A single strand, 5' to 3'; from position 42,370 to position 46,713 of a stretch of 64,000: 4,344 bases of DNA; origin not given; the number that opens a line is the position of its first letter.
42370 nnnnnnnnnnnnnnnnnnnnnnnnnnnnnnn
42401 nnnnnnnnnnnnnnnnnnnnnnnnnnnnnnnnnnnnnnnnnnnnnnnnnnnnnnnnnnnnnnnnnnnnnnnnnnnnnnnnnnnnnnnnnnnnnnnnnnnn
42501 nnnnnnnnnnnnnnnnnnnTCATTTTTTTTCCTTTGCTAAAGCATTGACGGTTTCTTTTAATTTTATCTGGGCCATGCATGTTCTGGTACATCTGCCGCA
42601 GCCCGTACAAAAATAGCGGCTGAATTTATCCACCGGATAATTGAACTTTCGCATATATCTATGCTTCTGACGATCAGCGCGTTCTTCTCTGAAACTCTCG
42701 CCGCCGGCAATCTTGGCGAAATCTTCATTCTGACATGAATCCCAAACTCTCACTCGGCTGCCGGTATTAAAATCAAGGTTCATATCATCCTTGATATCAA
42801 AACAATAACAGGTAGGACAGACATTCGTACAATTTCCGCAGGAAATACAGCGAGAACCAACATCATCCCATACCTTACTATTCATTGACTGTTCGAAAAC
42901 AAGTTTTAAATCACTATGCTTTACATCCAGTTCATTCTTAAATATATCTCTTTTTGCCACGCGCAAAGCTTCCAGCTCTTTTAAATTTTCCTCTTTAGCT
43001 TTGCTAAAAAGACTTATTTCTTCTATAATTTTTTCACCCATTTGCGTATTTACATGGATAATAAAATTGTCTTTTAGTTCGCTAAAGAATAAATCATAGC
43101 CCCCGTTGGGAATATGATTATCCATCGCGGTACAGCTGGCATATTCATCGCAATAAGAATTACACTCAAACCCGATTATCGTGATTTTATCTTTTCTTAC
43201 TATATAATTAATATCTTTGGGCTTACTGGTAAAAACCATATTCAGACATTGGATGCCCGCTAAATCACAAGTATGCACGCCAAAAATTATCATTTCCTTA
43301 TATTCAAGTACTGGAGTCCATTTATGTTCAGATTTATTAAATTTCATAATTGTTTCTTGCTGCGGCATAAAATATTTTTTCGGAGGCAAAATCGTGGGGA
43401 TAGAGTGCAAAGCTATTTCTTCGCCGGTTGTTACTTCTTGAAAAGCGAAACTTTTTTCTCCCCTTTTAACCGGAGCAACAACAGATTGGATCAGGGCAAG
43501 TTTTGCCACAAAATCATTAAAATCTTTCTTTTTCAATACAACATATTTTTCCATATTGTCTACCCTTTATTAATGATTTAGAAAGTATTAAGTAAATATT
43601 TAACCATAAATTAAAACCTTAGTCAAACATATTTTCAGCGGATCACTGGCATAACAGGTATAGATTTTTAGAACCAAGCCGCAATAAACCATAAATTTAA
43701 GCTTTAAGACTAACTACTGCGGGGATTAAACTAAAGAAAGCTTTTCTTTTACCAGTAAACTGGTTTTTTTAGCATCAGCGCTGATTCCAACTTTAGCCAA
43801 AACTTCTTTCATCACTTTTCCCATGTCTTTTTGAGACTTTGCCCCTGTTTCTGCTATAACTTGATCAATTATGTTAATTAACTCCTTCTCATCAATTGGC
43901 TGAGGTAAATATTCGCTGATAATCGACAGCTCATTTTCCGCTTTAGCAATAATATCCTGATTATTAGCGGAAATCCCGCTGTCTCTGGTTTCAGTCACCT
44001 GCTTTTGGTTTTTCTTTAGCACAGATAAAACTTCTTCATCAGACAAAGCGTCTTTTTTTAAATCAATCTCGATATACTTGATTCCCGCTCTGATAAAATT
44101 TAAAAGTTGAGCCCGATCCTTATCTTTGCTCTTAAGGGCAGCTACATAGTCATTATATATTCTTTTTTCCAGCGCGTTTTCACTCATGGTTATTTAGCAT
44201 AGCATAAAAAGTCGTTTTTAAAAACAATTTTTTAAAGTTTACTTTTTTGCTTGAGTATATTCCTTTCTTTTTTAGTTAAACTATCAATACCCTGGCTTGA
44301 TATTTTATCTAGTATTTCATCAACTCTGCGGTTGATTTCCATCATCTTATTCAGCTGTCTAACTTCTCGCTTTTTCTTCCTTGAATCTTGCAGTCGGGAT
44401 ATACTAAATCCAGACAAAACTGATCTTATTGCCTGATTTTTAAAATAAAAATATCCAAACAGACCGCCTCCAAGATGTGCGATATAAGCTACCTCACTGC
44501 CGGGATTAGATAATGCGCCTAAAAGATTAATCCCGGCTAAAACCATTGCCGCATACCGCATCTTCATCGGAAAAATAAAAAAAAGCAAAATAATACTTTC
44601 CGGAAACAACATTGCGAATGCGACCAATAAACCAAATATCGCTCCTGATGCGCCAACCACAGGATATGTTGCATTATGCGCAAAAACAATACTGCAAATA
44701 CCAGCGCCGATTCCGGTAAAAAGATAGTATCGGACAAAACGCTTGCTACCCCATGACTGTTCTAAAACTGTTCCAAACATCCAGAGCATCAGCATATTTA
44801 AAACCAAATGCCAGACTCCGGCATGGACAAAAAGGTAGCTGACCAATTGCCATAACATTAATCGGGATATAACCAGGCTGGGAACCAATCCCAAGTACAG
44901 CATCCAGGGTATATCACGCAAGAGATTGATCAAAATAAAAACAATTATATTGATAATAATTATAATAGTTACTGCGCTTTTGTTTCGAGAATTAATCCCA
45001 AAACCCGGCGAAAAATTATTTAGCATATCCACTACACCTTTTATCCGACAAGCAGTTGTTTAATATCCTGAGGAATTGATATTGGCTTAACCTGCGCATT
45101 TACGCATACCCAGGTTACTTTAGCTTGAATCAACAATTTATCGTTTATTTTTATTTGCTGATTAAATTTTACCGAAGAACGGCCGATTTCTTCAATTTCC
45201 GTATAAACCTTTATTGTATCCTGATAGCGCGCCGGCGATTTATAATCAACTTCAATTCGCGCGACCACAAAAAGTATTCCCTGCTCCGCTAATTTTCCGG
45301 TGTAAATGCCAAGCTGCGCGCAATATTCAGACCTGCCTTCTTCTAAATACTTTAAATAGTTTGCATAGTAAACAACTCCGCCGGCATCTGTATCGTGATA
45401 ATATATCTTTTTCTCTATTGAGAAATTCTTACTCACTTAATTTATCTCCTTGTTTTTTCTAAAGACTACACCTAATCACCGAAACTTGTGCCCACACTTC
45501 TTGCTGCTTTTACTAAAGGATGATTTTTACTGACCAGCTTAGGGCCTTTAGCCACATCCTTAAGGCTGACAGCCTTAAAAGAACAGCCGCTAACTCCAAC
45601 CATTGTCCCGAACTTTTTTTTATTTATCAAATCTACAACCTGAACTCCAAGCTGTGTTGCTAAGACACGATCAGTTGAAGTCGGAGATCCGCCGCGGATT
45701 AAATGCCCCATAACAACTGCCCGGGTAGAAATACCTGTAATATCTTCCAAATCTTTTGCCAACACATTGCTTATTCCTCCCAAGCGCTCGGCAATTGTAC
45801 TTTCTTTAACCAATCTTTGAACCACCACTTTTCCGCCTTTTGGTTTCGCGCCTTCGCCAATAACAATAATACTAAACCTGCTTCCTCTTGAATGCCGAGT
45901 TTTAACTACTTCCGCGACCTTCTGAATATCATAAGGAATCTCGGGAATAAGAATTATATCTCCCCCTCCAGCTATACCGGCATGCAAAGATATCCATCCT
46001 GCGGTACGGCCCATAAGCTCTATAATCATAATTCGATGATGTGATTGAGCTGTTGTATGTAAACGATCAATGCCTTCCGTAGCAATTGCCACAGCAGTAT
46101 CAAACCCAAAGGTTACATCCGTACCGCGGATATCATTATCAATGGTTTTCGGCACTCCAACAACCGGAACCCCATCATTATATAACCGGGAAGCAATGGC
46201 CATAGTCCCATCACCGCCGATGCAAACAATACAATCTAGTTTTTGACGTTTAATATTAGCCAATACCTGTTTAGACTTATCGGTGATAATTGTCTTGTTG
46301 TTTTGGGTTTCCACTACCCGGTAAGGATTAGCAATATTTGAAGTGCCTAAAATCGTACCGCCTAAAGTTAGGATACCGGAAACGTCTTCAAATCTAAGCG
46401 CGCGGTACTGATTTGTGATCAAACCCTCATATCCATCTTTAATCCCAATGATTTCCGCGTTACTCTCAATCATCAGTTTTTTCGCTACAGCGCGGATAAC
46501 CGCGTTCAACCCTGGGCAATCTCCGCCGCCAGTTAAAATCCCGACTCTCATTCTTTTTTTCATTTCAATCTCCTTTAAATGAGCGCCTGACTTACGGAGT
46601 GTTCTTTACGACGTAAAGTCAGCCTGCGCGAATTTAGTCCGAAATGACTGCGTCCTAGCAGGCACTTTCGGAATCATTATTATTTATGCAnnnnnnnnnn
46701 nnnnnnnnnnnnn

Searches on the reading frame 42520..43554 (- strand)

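Call 23: search_protein_families(library=pfam, proteins=[window:42520-43554:-], max_evalue=0.00001)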
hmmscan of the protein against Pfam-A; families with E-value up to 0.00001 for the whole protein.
window:42520-43554:- (344 aa): 3 families
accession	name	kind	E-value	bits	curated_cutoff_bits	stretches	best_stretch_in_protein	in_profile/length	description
PF17179.9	Fer4_22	-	1.7e-31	109.4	27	1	235-330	1-95/95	4Fe-4S dicluster domain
PF12797.12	Fer4_2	-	2.3e-07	30.7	24.5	0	234-248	8-22/22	4Fe-4S binding domain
PF13187.11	Fer4_9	-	4.3e-06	27.1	27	0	223-248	25-49/52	4Fe-4S dicluster domain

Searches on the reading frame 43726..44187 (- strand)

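Call 23: search_protein_families(library=pfam, proteins=[window:43726-44187:-], max_evalue=0.00001)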
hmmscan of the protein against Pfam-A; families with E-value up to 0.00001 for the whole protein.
window:43726-44187:- (153 aa): 1 family
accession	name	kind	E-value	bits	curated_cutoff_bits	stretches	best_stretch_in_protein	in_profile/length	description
PF09424.15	YqeY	-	9.6e-36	123.4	27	1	8-150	2-143/143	Yqey-like protein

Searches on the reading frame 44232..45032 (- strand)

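Call 23: search_protein_families(library=pfam, proteins=[window:44232-45032:-], max_evalue=0.00001)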
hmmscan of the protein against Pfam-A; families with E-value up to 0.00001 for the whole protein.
window:44232-45032:- (266 aa): 3 families
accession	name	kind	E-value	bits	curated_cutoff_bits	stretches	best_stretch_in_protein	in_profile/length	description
PF01694.28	Rhomboid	-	6e-32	111.2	22.6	1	59-196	3-136/143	Rhomboid domain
PF20216.3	DUF6576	-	1.8e-08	34.8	27.3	1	236-265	17-46/47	Family of unknown function (DUF6576)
PF08551.15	DUF1751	-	2e-08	35.1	22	1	59-119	7-67/99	Eukaryotic integral membrane protein (DUF1751)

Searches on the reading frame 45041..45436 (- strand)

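Call 24: search_protein_families(library=pfam, proteins=[window:45041-45436:-], max_evalue=0.00001)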
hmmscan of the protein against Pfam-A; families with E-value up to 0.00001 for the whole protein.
window:45041-45436:- (131 aa): 3 families
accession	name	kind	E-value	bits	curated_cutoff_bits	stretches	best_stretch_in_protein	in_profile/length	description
PF13279.12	4HBT_2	-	9.1e-19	68.5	25.5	1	14-127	4-120/122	Thioesterase-like superfamily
PF03061.28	4HBT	-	1.8e-16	60.6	20.6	1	19-100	1-75/79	Thioesterase superfamily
PF01643.23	Acyl-ACP_TE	-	1.9e-09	37.8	23.7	1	5-126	4-128/131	Acyl-ACP thioesterase N-terminal domain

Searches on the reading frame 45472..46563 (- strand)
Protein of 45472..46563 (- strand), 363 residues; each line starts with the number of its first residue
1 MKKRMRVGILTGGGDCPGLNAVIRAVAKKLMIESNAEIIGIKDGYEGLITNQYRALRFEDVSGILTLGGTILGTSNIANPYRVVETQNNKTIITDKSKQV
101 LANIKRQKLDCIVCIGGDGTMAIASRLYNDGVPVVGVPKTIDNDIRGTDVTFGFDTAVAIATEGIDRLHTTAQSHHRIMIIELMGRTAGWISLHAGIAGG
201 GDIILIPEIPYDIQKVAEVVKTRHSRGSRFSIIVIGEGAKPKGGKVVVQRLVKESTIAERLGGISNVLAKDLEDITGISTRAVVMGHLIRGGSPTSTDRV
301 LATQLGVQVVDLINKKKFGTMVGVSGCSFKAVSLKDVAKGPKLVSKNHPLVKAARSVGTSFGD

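Call 24: search_protein_families(library=pfam, proteins=[window:45472-46563:-], max_evalue=0.00001)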
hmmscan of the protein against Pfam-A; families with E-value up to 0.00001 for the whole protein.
window:45472-46563:- (363 aa): 2 families
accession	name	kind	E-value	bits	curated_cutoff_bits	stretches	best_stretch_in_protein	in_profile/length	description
PF00365.25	PFK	-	5.5e-99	331.5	30.9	1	6-313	1-277/277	Phosphofructokinase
PF01513.26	NAD_kinase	-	2.3e-08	34.9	25.5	1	85-138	52-103/130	ATP-NAD kinase N-terminal domain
